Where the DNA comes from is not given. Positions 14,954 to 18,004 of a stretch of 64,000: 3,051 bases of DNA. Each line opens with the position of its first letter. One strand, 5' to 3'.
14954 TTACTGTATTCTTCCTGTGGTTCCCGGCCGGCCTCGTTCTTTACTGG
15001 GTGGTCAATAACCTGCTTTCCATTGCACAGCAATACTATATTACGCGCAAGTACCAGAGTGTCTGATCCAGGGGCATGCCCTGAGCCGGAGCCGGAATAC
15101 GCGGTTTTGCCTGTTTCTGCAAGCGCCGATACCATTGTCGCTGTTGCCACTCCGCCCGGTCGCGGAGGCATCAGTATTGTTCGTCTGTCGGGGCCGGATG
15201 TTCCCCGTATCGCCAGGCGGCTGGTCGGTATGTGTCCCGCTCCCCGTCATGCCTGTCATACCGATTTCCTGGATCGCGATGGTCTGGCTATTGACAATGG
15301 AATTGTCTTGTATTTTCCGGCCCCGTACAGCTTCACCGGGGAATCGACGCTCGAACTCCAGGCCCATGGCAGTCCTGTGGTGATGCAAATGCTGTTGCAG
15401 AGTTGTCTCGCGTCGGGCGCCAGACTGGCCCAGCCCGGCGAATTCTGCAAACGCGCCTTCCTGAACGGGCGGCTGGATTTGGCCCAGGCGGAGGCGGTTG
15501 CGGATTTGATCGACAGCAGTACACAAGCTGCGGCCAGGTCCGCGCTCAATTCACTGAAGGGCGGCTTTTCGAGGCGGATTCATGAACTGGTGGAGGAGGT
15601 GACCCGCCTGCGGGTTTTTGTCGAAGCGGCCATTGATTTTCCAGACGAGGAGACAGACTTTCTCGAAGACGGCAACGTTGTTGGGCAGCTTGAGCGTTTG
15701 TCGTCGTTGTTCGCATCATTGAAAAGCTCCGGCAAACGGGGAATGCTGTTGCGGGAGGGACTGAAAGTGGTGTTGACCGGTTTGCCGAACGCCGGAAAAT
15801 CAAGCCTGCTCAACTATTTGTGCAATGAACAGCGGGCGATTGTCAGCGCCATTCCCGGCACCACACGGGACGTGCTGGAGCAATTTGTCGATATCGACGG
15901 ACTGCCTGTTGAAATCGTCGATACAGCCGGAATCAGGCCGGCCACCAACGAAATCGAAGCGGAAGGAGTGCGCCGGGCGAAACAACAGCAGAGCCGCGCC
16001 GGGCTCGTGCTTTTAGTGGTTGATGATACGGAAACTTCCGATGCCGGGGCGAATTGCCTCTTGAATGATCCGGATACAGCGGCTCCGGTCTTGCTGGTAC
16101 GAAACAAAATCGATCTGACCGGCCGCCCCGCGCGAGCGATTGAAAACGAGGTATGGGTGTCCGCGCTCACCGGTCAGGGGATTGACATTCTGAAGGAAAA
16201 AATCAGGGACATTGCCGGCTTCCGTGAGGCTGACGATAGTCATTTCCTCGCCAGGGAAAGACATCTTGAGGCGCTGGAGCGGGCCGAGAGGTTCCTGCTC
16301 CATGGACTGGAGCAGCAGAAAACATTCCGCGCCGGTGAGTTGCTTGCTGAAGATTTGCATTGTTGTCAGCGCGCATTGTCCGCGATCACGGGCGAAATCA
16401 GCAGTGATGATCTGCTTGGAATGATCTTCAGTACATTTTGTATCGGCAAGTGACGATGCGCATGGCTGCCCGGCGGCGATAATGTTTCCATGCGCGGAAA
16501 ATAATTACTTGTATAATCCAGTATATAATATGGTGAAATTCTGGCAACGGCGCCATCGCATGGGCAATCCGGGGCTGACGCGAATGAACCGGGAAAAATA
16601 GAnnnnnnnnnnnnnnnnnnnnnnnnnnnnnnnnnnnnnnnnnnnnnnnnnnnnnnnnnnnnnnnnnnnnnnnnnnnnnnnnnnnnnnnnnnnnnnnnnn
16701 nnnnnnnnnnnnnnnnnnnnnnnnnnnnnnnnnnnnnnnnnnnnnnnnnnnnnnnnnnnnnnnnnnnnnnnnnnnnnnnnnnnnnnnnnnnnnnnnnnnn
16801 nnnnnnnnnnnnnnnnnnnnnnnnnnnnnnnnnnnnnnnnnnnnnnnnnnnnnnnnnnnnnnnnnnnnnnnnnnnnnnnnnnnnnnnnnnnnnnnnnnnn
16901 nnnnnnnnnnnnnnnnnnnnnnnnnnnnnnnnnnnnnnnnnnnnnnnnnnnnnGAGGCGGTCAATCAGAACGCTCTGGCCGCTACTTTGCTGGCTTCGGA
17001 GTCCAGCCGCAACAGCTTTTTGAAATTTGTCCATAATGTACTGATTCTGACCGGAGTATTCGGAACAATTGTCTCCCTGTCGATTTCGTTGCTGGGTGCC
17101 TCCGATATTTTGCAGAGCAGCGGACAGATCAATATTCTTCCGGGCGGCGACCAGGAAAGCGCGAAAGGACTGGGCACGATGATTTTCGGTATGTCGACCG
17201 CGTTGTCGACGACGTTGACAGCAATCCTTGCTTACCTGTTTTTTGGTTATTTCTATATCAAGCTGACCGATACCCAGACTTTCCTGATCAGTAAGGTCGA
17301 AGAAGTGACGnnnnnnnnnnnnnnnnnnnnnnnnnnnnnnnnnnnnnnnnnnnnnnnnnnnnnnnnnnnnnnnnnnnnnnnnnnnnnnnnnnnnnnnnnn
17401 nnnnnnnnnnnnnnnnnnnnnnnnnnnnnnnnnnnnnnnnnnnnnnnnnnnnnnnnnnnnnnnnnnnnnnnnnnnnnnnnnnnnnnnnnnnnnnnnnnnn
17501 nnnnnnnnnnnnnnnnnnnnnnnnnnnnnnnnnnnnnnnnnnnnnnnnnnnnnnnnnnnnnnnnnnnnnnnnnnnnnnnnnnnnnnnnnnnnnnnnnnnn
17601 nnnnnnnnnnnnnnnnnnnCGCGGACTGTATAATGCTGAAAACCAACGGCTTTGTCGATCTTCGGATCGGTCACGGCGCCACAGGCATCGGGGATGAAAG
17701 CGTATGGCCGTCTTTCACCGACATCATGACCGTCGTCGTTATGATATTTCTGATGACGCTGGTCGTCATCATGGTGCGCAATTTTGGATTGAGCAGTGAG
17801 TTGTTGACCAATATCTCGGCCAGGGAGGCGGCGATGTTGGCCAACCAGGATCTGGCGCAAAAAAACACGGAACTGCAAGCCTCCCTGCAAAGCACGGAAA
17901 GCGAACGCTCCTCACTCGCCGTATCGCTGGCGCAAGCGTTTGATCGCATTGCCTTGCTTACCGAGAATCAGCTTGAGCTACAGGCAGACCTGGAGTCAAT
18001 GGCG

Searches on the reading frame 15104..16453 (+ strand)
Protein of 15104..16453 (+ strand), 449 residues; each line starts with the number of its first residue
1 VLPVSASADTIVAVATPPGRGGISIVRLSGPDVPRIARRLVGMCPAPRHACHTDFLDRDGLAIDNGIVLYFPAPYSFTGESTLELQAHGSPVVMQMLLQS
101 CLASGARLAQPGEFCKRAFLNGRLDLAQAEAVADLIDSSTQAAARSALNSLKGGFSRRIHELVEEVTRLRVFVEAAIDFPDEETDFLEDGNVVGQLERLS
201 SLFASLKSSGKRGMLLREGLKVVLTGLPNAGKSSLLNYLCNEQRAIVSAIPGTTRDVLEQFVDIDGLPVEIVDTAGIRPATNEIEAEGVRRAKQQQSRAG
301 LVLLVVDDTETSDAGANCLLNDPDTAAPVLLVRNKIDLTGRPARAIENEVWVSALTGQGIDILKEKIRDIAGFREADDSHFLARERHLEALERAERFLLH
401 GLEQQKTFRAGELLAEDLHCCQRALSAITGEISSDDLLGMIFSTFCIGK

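Call 8: search_protein_families(library=pfam, proteins=[window:15104-16453:+], max_evalue=0.1)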
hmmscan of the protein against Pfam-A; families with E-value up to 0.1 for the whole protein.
window:15104-16453:+ (449 aa): 11 families
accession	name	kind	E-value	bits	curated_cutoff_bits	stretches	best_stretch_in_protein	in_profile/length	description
PF12631.12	MnmE_helical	-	4.6e-54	184.2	40.1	1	126-446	1-211/211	MnmE helical domain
PF10396.14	TrmE_N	-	3.1e-38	131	29.8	1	10-123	1-117/117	GTP-binding protein TrmE N-terminus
PF01926.29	MMR_HSR1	-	2.8e-24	85.8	21.9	1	221-335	1-113/113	50S ribosome-binding GTPase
PF02421.24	FeoB_N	-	9e-10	38.7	27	1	221-355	2-134/156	Ferrous iron transport protein B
PF00025.27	Arf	-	0.0041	17.1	22.3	0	217-257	12-50/174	ADP-ribosylation factor family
PF00350.29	Dynamin_N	-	0.0098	16.4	27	1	222-255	1-34/168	Dynamin family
PF02492.25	cobW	-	0.021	14.8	20.7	0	222-244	3-25/180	CobW/HypB/UreG, nucleotide-binding domain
PF00071.28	Ras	-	0.034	14.1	21.6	1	221-343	1-119/162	Ras family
PF03193.22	RsgA_GTPase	-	0.043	14.1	30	0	221-251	108-138/174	RsgA GTPase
PF19275.4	HflX_C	-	0.045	14.2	26.4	0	343-368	6-31/102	HflX C-terminal domain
PF09818.15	ABC_ATPase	-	0.065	12.7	23.2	0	212-335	73-195/283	P-loop domain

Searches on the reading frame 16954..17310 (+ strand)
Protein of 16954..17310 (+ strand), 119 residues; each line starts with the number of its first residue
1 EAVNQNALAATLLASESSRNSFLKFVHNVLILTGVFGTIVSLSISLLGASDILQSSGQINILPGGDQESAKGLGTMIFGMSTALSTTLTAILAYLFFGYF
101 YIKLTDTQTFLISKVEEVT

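Call 84: search_solved_structures(query=A5, max_evalue=10, show_alignments=3)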
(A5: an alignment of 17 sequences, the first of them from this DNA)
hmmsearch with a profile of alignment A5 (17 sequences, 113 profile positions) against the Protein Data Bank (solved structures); distinct sequences matched with E-value up to 10: 0.
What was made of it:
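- Tried and rejected: The TM3-TM4 sub-profile gave 0 hits (call 84).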

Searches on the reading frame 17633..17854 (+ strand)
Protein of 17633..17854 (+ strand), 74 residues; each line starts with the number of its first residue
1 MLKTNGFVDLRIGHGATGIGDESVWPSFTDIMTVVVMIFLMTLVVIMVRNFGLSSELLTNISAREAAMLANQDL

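Call 69: search_solved_structures(query=A4, max_evalue=10, show_alignments=3)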
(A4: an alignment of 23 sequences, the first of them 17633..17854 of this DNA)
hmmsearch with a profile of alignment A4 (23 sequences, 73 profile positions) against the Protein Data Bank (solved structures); distinct sequences matched with E-value up to 10: 14.
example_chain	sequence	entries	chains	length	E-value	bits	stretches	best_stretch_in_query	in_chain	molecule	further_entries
8vvn_B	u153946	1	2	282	5.1e-07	32.3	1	17-72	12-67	Chemotaxis protein MotB-related protein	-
8vvi_A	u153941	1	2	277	5.3e-05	25.9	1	14-51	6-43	Motility protein B-like N-terminal domain-containing protein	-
8qyd_F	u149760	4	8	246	0.0013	21.5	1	12-46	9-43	Membrane protein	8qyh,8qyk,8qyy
5sv1_Y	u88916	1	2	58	0.023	17.4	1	12-43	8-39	Biopolymer transport protein ExbD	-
6m6z_A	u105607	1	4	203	0.033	16.9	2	32-68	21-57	TMH4C4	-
6tyi_Y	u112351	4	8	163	0.083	15.6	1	14-43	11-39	Biopolymer transport protein ExbD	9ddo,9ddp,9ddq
7ajq_F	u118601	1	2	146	0.2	14.4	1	21-42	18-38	Biopolymer transport protein ExbD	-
8vlw_F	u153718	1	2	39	0.26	14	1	19-43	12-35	Tol-Pal system protein TolR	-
5zfu_G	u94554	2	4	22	0.27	14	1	27-42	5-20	22-mer peptide from Biopolymer transport protein ExbD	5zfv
6b87_A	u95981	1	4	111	0.36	13.6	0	33-61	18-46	TMHC2_E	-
7vd5_H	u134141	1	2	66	0.39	13.5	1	28-53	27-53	Photosystem II reaction center protein H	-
6jlu_H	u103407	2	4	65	0.41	13.4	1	28-53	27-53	Photosystem II reaction center protein H | PsbH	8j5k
6j3y_H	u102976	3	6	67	0.43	13.3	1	28-53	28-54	Photosystem II reaction center protein H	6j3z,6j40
6u1s_A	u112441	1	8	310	1.2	12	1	32-68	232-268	de novo designed 16-helix transmembrane nanopore, TMHC8_R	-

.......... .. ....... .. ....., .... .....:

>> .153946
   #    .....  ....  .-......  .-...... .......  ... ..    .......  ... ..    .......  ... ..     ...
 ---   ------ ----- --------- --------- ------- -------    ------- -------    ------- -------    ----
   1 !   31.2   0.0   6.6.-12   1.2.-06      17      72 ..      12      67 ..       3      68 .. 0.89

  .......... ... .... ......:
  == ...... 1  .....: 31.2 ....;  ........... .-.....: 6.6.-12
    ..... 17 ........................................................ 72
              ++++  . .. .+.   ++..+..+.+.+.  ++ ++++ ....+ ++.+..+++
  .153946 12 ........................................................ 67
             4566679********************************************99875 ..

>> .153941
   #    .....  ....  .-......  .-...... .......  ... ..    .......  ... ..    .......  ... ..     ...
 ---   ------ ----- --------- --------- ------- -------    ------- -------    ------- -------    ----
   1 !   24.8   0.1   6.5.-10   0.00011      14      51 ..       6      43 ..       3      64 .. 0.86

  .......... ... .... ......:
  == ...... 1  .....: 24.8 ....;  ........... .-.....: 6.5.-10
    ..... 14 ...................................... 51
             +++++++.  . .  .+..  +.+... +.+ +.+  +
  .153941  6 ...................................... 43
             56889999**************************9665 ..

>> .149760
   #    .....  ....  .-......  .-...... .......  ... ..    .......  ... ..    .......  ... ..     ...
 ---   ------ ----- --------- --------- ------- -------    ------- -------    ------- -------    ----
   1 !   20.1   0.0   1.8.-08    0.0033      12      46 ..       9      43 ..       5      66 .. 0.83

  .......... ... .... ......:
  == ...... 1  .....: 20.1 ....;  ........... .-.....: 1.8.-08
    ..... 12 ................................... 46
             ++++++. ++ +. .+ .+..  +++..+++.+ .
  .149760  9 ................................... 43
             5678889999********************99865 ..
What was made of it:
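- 17705..17776 (+): Transmembrane ('transpore') helix of B, residues 25-48 (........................). The invariant Asp30 is encoded at 17720-17722. The profile hits ZorB chains 8vvn_B (E 5e-7), 8vvi_A (5e-5) and 8qyd_F (1e-3), then ExbD and TolR, with the Asp aligned (call 69).
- On MotB/ExbD/TolR/ZorB-type B subunits: The profile hits ZorB at 5e-7, 5e-5 and 1e-3, ExbD at 0.02-0.2 and TolR at 0.26, with the Asp aligned (call 69).
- The N-terminal profile hits ZorB chains at E 5e-7, 5e-5 and 1e-3, then ExbD and TolR, with the Asp aligned (call 69). The best PDB hits of the B N-terminal profile are ZorB (call 69).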

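Call 70: search_protein_families(library=pfam, alignment_id=A4, max_evalue=10)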
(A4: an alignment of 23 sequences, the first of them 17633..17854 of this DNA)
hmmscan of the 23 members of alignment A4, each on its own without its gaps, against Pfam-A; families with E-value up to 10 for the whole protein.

A. member 1, window:17633-17854:+ (74 aa): 1 family
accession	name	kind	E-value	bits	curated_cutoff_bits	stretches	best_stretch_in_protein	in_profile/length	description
PF19325.4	RNF152_C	-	0.061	14.1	27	1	16-63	90-135/136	E3 ubiquitin-protein ligase RNF152 C-terminus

B. families by the number of members that match (of 23 scanned): 21 families
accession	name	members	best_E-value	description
PF03579.19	SHP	12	1.8e-05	Small hydrophobic protein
PF02472.21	ExbD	10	0.0097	Biopolymer transport protein ExbD/TolR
PF14143.11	YrhC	3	0.019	YrhC-like protein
PF17073.10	SafA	2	0.001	Two-component-system connector protein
PF05803.17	Chordopox_L2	2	0.0026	Chordopoxvirus L2 protein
PF17469.8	GP68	2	0.035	Gp68-like predicted RNA polymerase component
PF11027.13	DUF2615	2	0.12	Protein of unknown function (DUF2615)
PF09919.14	DUF2149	2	0.16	Uncharacterized conserved protein (DUF2149)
PF01284.28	MARVEL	1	0.00051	Membrane-associating domain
PF02790.20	COX2_TM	1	0.018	Cytochrome C oxidase subunit II, transmembrane domain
PF16069.10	DUF4811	1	0.024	Domain of unknown function (DUF4811)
PF17255.8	EbsA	1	0.027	EbsA-like protein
PF03824.22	NicO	1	0.028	High-affinity nickel-transport protein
PF19325.4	RNF152_C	1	0.061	E3 ubiquitin-protein ligase RNF152 C-terminus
PF06143.16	Baculo_11_kDa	1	0.07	Baculovirus 11 kDa family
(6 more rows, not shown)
